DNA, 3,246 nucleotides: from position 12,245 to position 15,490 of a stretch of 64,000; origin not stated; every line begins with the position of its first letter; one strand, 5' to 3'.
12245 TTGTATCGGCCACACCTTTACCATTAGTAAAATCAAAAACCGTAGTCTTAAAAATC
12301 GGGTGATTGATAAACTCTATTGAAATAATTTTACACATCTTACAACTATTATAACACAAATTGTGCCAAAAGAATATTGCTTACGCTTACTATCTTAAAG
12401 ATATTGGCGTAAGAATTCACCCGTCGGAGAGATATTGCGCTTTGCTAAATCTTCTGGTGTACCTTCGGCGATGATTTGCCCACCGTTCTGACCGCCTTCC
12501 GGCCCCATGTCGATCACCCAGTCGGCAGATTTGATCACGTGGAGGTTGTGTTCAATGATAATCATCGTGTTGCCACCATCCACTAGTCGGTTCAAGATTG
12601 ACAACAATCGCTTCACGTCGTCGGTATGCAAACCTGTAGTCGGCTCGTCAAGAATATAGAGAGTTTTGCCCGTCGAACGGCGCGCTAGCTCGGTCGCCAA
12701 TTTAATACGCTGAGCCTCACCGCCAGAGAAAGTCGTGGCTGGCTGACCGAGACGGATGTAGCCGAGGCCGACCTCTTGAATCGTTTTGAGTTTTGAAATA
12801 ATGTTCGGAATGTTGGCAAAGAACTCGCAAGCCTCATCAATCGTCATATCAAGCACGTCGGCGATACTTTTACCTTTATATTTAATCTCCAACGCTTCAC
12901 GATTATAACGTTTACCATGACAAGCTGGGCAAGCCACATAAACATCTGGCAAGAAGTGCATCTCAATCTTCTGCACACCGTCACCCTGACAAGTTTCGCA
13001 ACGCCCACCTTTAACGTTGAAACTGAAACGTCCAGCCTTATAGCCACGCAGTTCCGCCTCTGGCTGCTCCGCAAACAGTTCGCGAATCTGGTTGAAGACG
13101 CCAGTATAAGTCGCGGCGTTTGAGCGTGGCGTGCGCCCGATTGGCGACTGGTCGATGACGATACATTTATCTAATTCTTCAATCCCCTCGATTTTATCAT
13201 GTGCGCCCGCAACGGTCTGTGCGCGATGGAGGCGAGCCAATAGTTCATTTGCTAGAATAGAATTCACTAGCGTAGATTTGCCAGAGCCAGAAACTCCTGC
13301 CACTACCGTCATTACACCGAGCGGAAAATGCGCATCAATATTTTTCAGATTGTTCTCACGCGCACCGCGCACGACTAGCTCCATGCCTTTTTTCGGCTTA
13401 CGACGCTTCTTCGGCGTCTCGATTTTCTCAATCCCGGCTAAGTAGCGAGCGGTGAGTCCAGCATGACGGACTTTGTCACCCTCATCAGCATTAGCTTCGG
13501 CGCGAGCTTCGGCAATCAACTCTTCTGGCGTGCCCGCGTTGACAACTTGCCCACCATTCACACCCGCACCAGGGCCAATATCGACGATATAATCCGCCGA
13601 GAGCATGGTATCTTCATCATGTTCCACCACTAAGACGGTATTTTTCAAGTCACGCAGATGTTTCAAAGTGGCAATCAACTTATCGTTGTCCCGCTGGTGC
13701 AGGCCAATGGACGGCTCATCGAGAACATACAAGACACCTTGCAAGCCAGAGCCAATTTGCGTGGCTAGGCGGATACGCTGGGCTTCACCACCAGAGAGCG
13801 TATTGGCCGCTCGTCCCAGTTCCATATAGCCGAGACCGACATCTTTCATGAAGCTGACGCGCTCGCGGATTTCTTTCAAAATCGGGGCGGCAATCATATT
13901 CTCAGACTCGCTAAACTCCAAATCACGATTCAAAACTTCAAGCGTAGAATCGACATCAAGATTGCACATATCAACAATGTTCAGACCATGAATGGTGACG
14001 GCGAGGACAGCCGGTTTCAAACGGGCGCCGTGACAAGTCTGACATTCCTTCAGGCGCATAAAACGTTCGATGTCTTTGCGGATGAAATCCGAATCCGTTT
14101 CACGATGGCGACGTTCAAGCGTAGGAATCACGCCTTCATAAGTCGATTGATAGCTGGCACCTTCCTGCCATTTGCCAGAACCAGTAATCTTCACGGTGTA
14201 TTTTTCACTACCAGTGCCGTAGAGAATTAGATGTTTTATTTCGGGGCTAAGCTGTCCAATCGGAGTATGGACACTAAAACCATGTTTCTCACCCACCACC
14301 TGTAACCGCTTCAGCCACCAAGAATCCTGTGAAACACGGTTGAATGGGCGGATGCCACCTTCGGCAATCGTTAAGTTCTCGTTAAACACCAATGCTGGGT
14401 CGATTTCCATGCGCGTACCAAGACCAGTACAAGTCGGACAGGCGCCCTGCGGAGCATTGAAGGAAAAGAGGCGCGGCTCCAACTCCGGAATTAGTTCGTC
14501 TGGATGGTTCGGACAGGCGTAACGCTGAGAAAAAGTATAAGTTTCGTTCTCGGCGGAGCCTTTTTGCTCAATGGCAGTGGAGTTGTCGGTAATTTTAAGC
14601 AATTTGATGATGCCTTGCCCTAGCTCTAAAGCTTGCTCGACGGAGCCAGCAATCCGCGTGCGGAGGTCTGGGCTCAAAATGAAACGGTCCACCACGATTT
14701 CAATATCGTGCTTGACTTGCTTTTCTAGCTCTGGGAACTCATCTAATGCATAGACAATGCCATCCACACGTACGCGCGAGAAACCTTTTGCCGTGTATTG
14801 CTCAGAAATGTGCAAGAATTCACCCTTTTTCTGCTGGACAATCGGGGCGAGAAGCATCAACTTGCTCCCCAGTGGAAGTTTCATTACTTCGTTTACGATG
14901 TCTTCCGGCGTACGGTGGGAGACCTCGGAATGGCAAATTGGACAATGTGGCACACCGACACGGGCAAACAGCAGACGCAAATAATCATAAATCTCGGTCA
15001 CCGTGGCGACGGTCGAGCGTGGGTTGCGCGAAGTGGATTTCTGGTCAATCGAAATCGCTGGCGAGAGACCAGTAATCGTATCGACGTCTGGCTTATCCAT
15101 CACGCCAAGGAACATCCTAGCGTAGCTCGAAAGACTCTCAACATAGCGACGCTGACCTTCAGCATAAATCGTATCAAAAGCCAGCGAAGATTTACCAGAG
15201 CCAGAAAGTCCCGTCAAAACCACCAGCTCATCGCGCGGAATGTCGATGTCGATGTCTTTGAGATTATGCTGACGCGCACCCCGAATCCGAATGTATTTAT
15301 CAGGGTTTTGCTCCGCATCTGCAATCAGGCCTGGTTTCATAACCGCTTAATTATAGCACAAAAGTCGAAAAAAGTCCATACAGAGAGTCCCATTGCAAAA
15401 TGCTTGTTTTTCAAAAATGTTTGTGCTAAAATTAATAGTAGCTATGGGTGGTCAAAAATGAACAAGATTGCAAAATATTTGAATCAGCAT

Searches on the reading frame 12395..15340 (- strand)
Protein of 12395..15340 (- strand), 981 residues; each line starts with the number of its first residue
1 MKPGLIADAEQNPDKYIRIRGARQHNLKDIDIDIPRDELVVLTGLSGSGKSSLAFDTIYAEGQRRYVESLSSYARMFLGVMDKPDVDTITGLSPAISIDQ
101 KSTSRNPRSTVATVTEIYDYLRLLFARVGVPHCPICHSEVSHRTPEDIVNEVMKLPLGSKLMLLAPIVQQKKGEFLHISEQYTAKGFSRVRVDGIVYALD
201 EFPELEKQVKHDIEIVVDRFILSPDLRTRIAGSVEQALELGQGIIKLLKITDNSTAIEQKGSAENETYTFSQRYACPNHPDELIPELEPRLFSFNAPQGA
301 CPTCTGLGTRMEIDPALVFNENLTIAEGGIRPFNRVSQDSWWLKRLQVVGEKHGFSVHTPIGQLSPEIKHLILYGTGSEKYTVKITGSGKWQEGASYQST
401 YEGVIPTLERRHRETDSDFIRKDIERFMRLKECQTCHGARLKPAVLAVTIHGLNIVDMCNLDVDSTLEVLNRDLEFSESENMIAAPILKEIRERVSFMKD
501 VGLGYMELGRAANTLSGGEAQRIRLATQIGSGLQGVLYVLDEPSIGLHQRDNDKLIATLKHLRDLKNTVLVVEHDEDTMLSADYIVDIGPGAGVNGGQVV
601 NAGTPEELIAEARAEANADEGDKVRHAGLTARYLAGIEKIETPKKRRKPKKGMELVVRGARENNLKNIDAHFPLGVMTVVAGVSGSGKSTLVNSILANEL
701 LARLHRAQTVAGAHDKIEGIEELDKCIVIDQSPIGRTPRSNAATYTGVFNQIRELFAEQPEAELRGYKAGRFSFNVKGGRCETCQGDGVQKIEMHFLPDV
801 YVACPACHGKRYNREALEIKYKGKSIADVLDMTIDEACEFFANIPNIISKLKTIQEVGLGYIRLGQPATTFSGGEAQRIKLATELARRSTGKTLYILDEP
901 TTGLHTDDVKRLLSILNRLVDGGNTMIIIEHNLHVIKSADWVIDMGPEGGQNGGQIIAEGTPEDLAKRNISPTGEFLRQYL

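Call 28: search_protein_families(library=pfam, proteins=[window:12395-15340:-])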
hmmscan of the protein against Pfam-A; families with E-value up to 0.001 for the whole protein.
window:12395-15340:- (981 aa): 15 families
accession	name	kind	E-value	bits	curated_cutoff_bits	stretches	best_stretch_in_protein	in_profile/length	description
PF17760.6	UvrA_inter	-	8.9e-35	119.3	23.3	1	144-247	2-105/109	UvrA interaction domain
PF17755.6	UvrA_DNA-bind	-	1e-27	97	23.2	1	314-426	1-110/110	UvrA DNA-binding domain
PF00005.33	ABC_tran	-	9.7e-21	75.2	25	1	855-902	93-137/137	ABC transporter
PF02463.25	SMC_N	-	4.7e-11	43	40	0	676-945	25-211/220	RecF/RecN/SMC N terminal domain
PF13555.12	AAA_29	-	1.2e-07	31.8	27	0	675-696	23-43/61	P-loop containing region of AAA domain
PF03193.22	RsgA_GTPase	-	1.5e-07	31.9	30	1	653-699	84-130/174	RsgA GTPase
PF13191.12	AAA_16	-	2.3e-07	31.9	32.6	0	677-732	26-64/167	AAA ATPase domain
PF13304.12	AAA_21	-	1.4e-06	29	27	0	866-919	233-286/304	AAA domain, putative AbiEii toxin, Type IV TA system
PF20703.3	nSTAND1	-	3.8e-06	27.2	27.1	0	675-708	33-66/379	Novel STAND NTPase 1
PF13481.12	AAA_25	-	1.8e-05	24.9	27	0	33-57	29-53/195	AAA domain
PF00684.25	DnaJ_CXXCXGXG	-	2.9e-05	24.7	32.7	0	780-811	17-51/65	DnaJ central domain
PF13671.12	AAA_33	-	3.1e-05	24.7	27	0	677-699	1-23/143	AAA domain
PF13476.12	AAA_23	-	0.00012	23.2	27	0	17-53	2-35/201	AAA domain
PF13401.12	AAA_22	-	0.00039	21.2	27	0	677-699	7-29/130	AAA domain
PF01583.26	APS_kinase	-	0.00067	20.1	21.1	0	39-55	4-20/152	Adenylylsulphate kinase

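Call 33: find_homologous_proteins(query=window:12398-15340:-, max_evalue=1e-100)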
Query window:12398-15340:- (981 aa): 8000 proteins with E <= 1e-100 among 8000 candidates; the best 120 are listed.
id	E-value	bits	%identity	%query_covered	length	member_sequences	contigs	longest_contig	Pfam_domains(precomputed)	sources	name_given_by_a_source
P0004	0.0e+0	2220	99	100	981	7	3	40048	PF17760.7,PF17755.7,PF00005.34,PF13555.13,PF03193.23,PF20703.4,PF02463.26,PF13481.13,PF13304.13,PF13191.13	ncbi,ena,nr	ncbi:excinuclease ABC subunit UvrA [Candidatus Saccharibacteria bacterium]|nr:excinuclease ABC subun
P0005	0.0e+0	2119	94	100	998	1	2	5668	PF17760.7,PF17755.7,PF00005.34,PF13555.13,PF03193.23,PF20703.4,PF02463.26,PF13304.13,PF13191.13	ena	-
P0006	0.0e+0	2081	92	100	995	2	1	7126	PF17760.7,PF17755.7,PF00005.34,PF13555.13,PF03193.23,PF20703.4,PF02463.26,PF13304.13,PF13191.13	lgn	-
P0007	0.0e+0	2067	93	100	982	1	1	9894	PF17760.7,PF17755.7,PF00005.34,PF13476.13,PF13555.13,PF03193.23,PF20703.4,PF02463.26,PF13304.13,PF13191.13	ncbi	-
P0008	0.0e+0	2052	91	100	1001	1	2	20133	PF17760.7,PF17755.7,PF00005.34,PF13555.13,PF03193.23,PF20703.4,PF02463.26,PF13481.13,PF13304.13,PF13191.13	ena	-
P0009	0.0e+0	2022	88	100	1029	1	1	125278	PF17760.7,PF17755.7,PF00005.34,PF13555.13,PF03193.23,PF20703.4,PF02463.26,PF00684.26,PF13304.13,PF13191.13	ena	-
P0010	0.0e+0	1918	87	99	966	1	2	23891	PF17760.7,PF12399.15,PF17755.7,PF00005.34,PF13555.13,PF03193.23,PF20703.4,PF02463.26,PF13304.13,PF13191.13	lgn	-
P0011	0.0e+0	1896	86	99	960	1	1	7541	PF17760.7,PF17755.7,PF00005.34,PF13555.13,PF03193.23,PF20703.4,PF02463.26,PF00684.26,PF13304.13,PF13191.13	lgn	-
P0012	0.0e+0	1888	85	99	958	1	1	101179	PF17760.7,PF17755.7,PF00005.34,PF13555.13,PF03193.23,PF02463.26,PF00684.26,PF13304.13,PF13191.13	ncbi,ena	-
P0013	0.0e+0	1884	85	99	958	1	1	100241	PF17760.7,PF12399.15,PF17755.7,PF00005.34,PF13555.13,PF03193.23,PF02463.26,PF00684.26,PF13304.13,PF13191.13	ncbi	-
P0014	0.0e+0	1880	86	98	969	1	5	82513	PF17760.7,PF17755.7,PF00005.34,PF13555.13,PF03193.23,PF20703.4,PF02463.26,PF00684.26,PF13304.13,PF13191.13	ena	-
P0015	0.0e+0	1878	85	98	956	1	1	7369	PF17760.7,PF17755.7,PF00005.34,PF13555.13,PF03193.23,PF02463.26,PF00684.26,PF13304.13,PF13191.13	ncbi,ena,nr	ncbi:excinuclease ABC subunit UvrA [Candidatus Saccharibacteria bacterium]|nr:excinuclease ABC subun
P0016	0.0e+0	1873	85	98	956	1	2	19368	PF17760.7,PF17755.7,PF00005.34,PF13476.13,PF13555.13,PF03193.23,PF02463.26,PF00684.26,PF13304.13,PF13191.13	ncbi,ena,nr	ncbi:excinuclease ABC subunit UvrA [Candidatus Saccharibacteria bacterium]|nr:excinuclease ABC subun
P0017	0.0e+0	1872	84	99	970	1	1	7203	PF17760.7,PF17755.7,PF00005.34,PF13555.13,PF03193.23,PF02463.26,PF00684.26,PF13304.13,PF13191.13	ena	-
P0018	0.0e+0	1871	85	98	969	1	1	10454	PF17760.7,PF17755.7,PF00005.34,PF13555.13,PF03193.23,PF20703.4,PF02463.26,PF00684.26,PF13304.13,PF13191.13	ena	-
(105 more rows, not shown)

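Call 34: find_encoding_contigs(protein=P0008, flank=10000, max_places=2)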
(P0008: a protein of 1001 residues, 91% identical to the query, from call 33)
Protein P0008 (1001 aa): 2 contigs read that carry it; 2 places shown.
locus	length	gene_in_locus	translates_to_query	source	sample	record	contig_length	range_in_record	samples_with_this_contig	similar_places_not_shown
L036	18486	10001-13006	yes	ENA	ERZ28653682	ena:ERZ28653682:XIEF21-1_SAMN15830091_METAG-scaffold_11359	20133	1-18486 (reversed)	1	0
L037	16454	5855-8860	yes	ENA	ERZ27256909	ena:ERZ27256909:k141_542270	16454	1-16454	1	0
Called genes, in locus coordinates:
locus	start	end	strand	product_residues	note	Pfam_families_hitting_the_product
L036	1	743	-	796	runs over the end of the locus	?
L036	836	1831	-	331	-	PF02912:Phe_tRNA-synt_N (weak), PF01409:tRNA-synt_2d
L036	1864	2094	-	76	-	-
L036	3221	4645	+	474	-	PF00133:tRNA-synt_1, PF01406:tRNA-synt_1e (weak), PF09334:tRNA-synt_1g, PF00133:tRNA-synt_1, PF01406:tRNA-synt_1e (weak)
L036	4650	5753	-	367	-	-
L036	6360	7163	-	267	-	PF00398:RrnaAD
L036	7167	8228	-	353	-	PF03990:DUF348, PF07501:G5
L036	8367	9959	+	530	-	PF01565:FAD_binding_4, PF02913:FAD-oxidase_C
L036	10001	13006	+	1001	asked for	PF02463:SMC_N (faint), PF03193:RsgA_GTPase (faint), PF13191:AAA_16 (faint), PF13481:AAA_25 (faint), PF13555:AAA_29 (faint), PF20703:nSTAND1 (faint), PF17760:UvrA_inter, PF17755:UvrA_DNA-bind, +2 more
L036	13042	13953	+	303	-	-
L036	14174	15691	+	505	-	PF12072:RNase_Y_N, PF00013:KH_1 (weak), PF22891:KH_PNO1_2nd (faint), PF08668:HDOD (faint), PF01966:HD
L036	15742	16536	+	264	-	PF09335:VTT_dom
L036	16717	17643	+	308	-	-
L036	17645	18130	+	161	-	-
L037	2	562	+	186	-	?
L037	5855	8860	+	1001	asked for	PF02463:SMC_N (faint), PF03193:RsgA_GTPase (faint), PF13191:AAA_16 (faint), PF13481:AAA_25 (faint), PF13555:AAA_29 (faint), PF20703:nSTAND1 (faint), PF17760:UvrA_inter, PF17755:UvrA_DNA-bind, +2 more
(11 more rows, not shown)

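Call 35: find_encoding_contigs(protein=P0009, flank=10000, max_places=2)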
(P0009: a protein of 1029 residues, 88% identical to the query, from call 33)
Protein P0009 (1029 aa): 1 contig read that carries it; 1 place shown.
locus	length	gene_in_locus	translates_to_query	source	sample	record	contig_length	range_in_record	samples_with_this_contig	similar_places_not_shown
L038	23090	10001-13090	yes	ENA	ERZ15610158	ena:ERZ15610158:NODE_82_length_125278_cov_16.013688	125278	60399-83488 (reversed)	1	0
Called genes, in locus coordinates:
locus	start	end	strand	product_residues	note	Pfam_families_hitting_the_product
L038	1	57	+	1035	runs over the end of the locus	PF01588:tRNA_bind (faint), PF03483:B3_4, PF03484:B5, PF17759:tRNA_synthFbeta, PF03147:FDX-ACB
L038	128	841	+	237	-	PF00254:FKBP_C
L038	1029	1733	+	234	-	PF09359:VTC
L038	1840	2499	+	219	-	PF16316:DUF4956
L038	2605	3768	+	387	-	-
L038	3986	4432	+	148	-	-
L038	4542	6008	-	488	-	PF00929:RNase_T, PF08411:ExoI_SH3 (faint), PF26016:ExoI_C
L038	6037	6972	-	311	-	PF00398:RrnaAD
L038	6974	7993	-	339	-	PF03990:DUF348, PF07501:G5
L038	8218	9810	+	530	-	PF01565:FAD_binding_4, PF02913:FAD-oxidase_C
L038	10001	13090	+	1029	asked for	PF00005:ABC_tran (faint), PF02463:SMC_N (faint), PF03193:RsgA_GTPase (faint), PF13191:AAA_16 (faint), PF13555:AAA_29 (faint), PF20703:nSTAND1 (faint), PF17760:UvrA_inter, PF17755:UvrA_DNA-bind, +2 more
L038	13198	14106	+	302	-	-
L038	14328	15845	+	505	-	PF12072:RNase_Y_N, PF00013:KH_1 (weak), PF22891:KH_PNO1_2nd (faint), PF08668:HDOD (faint), PF01966:HD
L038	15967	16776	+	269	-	PF09335:VTT_dom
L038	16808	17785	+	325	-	-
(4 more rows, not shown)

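Call 36: find_encoding_contigs(protein=P0010, flank=10000, max_places=2)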
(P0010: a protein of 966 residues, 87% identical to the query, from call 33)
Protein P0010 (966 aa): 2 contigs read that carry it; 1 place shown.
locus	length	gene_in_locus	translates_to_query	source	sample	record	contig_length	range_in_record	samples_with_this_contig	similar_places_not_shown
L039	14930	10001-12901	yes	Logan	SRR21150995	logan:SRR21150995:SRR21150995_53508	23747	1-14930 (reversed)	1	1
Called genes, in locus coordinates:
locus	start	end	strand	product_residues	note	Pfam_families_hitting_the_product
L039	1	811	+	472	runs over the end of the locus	PF00133:tRNA-synt_1, PF01406:tRNA-synt_1e (weak), PF01921:tRNA-synt_1f (faint), PF09334:tRNA-synt_1g, PF00133:tRNA-synt_1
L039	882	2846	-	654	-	PF00884:Sulfatase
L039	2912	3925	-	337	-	PF00230:MIP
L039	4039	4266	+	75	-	-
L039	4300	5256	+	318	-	PF02912:Phe_tRNA-synt_N, PF01409:tRNA-synt_2d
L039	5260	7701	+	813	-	PF01588:tRNA_bind (weak), PF03483:B3_4, PF03484:B5, PF17759:tRNA_synthFbeta, PF03147:FDX-ACB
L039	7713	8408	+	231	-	PF00254:FKBP_C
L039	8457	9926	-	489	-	PF00929:RNase_T, PF08411:ExoI_SH3, PF26016:ExoI_C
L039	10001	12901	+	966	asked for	PF00005:ABC_tran (faint), PF02463:SMC_N (faint), PF03193:RsgA_GTPase (faint), PF13191:AAA_16 (faint), PF13555:AAA_29 (faint), PF20703:nSTAND1 (faint), PF17760:UvrA_inter, PF17755:UvrA_DNA-bind, +2 more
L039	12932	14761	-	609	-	PF00274:Glycolytic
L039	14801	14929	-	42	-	?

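Call 37: find_encoding_contigs(protein=P0012, flank=10000, max_places=2)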
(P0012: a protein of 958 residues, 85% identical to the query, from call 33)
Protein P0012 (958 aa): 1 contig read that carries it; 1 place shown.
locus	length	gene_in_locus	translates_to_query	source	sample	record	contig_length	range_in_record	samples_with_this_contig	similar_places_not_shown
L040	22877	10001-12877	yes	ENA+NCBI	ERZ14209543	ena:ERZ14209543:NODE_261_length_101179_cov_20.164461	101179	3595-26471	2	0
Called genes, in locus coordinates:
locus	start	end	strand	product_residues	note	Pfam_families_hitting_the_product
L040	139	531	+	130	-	-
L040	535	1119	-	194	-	PF14470:bPH_3 (weak), PF03703:bPH_2 (weak)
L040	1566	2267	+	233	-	PF20772:TACO1_YebC_N, PF01709:Transcrip_reg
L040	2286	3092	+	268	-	PF02673:BacA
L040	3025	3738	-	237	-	PF00571:CBS (weak)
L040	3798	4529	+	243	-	PF13462:Thioredoxin_4, PF01323:DSBA (faint)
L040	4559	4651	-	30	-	-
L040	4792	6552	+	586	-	PF01336:tRNA_anti-codon, PF00152:tRNA-synt_2, PF02938:GAD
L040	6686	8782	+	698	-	PF00753:Lactamase_B, PF12706:Lactamase_B_2, PF22505:RNase_J_b_CASP, PF07521:RMMBL (weak), PF17770:RNase_J_C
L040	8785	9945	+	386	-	PF00266:Aminotran_5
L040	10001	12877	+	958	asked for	PF00005:ABC_tran (faint), PF02463:SMC_N (faint), PF03193:RsgA_GTPase (faint), PF13191:AAA_16 (faint), PF13304:AAA_21 (faint), PF13555:AAA_29 (faint), PF17760:UvrA_inter, PF17755:UvrA_DNA-bind, +1 more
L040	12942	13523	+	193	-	-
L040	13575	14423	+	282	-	-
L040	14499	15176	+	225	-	PF01386:Ribosomal_L25p, PF14693:Ribosomal_TL5_C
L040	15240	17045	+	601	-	PF00274:Glycolytic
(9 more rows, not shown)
